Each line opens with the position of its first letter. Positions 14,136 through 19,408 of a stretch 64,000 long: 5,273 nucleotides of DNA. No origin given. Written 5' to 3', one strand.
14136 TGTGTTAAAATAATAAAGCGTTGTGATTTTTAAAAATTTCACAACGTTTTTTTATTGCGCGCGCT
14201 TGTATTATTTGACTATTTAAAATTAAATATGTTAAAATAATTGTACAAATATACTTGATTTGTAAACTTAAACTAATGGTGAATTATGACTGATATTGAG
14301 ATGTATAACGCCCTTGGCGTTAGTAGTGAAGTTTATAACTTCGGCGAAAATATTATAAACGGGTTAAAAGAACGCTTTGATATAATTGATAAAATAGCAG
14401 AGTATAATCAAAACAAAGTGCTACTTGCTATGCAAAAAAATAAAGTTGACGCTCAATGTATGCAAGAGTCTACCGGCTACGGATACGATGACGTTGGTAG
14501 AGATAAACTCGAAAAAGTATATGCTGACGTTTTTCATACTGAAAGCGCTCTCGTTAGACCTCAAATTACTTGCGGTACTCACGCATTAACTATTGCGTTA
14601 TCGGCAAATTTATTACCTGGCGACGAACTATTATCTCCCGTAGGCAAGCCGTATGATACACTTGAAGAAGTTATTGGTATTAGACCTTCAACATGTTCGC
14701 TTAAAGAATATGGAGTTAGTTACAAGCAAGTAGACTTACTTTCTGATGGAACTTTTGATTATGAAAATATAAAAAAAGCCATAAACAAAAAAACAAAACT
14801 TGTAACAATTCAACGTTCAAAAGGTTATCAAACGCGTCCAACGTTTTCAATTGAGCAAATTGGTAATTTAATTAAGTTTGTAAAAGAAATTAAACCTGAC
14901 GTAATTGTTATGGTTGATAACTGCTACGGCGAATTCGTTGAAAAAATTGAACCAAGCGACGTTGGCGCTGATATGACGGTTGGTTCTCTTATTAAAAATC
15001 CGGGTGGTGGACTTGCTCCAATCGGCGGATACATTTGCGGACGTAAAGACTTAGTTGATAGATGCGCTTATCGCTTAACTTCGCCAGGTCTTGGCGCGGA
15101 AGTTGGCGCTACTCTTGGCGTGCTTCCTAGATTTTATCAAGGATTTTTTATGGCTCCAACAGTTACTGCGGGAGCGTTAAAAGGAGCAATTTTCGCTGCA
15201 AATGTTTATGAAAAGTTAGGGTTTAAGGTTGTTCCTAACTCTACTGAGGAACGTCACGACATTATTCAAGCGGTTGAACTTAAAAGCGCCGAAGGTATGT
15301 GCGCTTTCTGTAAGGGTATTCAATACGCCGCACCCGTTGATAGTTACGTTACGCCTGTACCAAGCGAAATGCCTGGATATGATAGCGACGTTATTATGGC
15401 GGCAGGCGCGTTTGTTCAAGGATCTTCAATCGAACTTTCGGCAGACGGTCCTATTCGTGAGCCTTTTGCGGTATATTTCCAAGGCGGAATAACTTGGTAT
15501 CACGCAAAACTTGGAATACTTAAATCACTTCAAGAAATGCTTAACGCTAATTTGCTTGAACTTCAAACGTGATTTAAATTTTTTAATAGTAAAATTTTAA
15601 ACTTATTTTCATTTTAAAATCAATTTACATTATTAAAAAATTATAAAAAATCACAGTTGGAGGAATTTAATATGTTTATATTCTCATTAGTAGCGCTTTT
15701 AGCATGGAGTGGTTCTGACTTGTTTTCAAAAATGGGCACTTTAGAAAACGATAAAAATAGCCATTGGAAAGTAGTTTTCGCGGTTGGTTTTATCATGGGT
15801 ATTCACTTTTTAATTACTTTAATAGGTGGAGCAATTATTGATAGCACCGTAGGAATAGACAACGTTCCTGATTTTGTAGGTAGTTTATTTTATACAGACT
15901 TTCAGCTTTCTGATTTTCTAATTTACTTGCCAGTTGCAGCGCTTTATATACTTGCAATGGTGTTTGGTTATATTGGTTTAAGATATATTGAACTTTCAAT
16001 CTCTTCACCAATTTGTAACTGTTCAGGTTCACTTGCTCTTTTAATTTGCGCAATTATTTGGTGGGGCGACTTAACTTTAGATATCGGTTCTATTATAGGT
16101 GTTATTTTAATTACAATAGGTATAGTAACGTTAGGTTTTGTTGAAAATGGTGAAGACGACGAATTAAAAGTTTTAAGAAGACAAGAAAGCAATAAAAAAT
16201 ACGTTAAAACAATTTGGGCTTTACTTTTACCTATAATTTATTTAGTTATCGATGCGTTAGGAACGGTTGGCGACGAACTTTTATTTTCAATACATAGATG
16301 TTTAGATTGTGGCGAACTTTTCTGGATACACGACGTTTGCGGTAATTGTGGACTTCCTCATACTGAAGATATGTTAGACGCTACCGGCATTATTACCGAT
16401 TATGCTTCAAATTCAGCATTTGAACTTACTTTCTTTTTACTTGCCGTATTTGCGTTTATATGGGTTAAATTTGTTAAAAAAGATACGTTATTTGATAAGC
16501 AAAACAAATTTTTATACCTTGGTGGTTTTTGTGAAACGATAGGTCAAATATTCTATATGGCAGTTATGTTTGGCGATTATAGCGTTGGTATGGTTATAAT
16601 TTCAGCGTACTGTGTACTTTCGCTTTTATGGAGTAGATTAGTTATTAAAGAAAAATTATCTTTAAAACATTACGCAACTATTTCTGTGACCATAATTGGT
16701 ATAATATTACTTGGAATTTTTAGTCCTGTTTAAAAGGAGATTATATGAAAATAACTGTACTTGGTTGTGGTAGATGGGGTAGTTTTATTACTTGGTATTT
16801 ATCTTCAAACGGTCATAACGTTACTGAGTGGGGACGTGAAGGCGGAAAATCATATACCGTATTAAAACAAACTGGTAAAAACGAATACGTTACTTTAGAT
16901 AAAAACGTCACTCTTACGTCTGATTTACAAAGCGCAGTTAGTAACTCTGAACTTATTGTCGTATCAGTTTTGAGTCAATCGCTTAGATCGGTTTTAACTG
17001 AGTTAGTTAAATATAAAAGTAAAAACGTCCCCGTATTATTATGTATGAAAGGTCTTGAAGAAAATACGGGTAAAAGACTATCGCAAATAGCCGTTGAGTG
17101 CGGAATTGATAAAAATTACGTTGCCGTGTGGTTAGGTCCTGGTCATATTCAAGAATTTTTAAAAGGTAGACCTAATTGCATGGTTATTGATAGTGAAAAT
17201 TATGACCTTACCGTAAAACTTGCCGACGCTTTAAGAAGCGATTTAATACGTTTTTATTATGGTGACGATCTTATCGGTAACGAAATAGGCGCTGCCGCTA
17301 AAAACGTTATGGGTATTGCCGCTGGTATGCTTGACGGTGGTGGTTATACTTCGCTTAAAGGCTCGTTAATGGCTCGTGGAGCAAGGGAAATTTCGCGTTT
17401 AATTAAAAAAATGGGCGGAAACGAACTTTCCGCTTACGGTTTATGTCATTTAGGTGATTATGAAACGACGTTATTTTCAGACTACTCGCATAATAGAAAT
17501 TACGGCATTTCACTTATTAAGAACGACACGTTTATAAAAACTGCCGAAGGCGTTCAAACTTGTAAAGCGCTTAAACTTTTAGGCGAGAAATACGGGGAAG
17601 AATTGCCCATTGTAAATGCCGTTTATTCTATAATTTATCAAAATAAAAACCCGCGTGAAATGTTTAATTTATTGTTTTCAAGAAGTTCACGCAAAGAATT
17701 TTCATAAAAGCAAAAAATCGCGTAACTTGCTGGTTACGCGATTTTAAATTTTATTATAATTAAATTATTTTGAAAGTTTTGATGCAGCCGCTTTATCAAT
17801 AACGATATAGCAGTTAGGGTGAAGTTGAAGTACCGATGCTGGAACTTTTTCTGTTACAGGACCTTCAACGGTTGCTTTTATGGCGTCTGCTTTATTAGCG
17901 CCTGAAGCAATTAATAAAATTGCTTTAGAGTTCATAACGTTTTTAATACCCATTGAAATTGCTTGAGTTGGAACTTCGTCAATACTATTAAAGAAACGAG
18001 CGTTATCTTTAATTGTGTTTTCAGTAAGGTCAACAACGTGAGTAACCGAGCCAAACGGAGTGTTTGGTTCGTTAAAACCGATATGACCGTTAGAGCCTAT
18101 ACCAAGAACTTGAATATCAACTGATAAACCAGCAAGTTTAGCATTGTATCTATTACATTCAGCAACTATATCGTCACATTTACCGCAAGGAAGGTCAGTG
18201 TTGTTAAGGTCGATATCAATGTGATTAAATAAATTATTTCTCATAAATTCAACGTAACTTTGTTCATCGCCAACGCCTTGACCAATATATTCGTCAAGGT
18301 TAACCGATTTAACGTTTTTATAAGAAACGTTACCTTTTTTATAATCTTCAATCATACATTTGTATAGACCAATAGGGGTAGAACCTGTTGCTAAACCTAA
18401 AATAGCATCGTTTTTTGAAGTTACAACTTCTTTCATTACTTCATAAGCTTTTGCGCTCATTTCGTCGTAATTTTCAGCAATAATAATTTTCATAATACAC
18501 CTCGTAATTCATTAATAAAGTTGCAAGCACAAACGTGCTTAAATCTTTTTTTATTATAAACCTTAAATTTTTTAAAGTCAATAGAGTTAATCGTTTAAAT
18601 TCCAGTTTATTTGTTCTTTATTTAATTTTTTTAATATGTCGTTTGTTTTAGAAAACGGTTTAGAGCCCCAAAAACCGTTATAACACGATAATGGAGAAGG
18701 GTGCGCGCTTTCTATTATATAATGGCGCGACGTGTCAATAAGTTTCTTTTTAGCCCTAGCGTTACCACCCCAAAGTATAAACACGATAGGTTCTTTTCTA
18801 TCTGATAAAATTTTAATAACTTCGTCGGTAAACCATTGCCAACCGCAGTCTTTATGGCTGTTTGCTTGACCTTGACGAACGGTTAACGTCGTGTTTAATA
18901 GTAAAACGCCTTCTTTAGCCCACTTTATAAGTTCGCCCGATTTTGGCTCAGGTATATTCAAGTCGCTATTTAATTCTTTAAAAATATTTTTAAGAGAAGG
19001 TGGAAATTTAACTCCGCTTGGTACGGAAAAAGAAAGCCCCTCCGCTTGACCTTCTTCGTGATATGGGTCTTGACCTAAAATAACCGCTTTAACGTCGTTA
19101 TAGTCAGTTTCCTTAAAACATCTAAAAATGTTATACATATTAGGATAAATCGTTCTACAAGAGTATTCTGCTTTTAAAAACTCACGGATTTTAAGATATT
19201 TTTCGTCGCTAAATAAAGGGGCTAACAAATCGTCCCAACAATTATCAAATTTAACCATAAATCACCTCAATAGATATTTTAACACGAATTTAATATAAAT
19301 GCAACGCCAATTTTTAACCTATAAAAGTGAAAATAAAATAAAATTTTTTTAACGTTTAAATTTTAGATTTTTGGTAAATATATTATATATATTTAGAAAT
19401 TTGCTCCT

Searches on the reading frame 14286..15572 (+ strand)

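Call 7: search_protein_families(library=pfam, proteins=[window:14286-15572:+])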
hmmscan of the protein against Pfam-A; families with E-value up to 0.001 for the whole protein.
window:14286-15572:+ (428 aa): 4 families
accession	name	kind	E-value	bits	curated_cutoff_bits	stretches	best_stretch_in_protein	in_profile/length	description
PF06838.17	Met_gamma_lyase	-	7.8e-180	598.2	24.2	1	21-418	6-404/405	Methionine gamma-lyase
PF01053.26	Cys_Met_Meta_PP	-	8.3e-10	38.2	27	1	53-260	32-222/381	Cys/Met metabolism PLP-dependent enzyme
PF00266.25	Aminotran_5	-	0.0001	21.8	21.5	1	140-240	110-204/371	Aminotransferase class-V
PF01212.27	Beta_elim_lyase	-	0.00075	19.4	27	0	53-259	18-218/288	Beta-eliminating lyase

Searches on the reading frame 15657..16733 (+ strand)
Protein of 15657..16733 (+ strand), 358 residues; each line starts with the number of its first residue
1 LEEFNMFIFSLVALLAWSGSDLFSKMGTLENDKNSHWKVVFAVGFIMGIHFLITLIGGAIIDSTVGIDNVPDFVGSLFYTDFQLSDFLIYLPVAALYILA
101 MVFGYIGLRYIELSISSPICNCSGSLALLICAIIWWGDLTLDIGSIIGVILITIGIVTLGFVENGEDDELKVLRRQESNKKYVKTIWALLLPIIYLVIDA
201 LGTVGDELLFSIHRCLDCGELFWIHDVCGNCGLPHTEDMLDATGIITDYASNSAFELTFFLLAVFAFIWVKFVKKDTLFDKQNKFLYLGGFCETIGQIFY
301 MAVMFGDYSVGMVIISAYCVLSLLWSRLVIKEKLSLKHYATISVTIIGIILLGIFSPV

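Call 7: search_protein_families(library=pfam, proteins=[window:15657-16733:+])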
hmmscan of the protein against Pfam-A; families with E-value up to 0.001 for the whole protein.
window:15657-16733:+ (358 aa): 2 families
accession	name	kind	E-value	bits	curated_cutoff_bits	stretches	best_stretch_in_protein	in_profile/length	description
PF00892.27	EamA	-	4.7e-09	37.1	28.2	1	258-352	37-133/135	EamA-like transporter family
PF10639.15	TMEM234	-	0.00075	20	30.1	0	94-157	48-110/113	Putative transmembrane family 234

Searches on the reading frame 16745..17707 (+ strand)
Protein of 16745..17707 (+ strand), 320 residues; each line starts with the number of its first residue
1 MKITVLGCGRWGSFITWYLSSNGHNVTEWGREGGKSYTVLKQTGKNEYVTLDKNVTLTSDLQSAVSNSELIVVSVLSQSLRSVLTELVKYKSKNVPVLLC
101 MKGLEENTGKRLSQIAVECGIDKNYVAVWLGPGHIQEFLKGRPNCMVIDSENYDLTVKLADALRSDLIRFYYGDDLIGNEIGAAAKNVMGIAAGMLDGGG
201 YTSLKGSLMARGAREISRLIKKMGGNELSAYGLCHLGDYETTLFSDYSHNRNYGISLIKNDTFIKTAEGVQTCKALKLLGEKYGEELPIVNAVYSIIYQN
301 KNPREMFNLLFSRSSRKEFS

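Call 7: search_protein_families(library=pfam, proteins=[window:16745-17707:+])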
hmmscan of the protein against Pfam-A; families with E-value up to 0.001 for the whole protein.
window:16745-17707:+ (320 aa): 5 families
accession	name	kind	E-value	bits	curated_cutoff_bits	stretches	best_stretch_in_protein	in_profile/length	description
PF07479.19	NAD_Gly3P_dh_C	-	1.4e-35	123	25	1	175-307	1-141/142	NAD-dependent glycerol-3-phosphate dehydrogenase C-terminus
PF01210.29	NAD_Gly3P_dh_N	-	2.2e-29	102.9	23.1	1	2-154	1-156/158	NAD-dependent glycerol-3-phosphate dehydrogenase N-terminus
PF02558.23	ApbA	-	4.2e-08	33.4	22.2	1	3-106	1-105/150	Ketopantoate reductase PanE/ApbA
PF03807.23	F420_oxidored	-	4.4e-06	27.6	21.6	1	2-97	1-88/94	NADP oxidoreductase coenzyme F420-dependent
PF20618.3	GPD_NAD_C_bact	-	7.1e-06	26.9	27.6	1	234-293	1-66/66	Bacterial GPD, NAD-dependent C-terminal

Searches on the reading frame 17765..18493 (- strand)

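Call 7: search_protein_families(library=pfam, proteins=[window:17765-18493:-])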
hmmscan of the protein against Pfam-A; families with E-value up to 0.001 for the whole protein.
window:17765-18493:- (242 aa): 2 families
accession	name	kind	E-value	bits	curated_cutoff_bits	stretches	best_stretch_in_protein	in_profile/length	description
PF01182.26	Glucosamine_iso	-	5.5e-18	66.1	27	1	10-223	8-217/225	Glucosamine-6-phosphate isomerases/6-phosphogluconolactonase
PF04198.19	Sugar-bind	-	0.00013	21.7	27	0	176-212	204-240/257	Putative sugar-binding domain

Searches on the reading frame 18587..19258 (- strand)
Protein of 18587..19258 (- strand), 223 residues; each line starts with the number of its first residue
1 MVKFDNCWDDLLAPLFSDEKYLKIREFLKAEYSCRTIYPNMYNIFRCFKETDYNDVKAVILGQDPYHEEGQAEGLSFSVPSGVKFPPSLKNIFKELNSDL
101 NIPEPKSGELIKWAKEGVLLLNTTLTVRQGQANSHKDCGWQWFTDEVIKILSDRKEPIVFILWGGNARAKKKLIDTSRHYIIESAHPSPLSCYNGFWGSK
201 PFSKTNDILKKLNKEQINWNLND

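Call 7: search_protein_families(library=pfam, proteins=[window:18587-19258:-])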
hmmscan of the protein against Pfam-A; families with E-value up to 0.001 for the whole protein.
window:18587-19258:- (223 aa): 1 family
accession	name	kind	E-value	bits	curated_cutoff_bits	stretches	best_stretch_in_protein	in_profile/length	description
PF03167.25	UDG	-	2.1e-16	60.7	24.3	1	49-210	2-141/141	Uracil DNA glycosylase superfamily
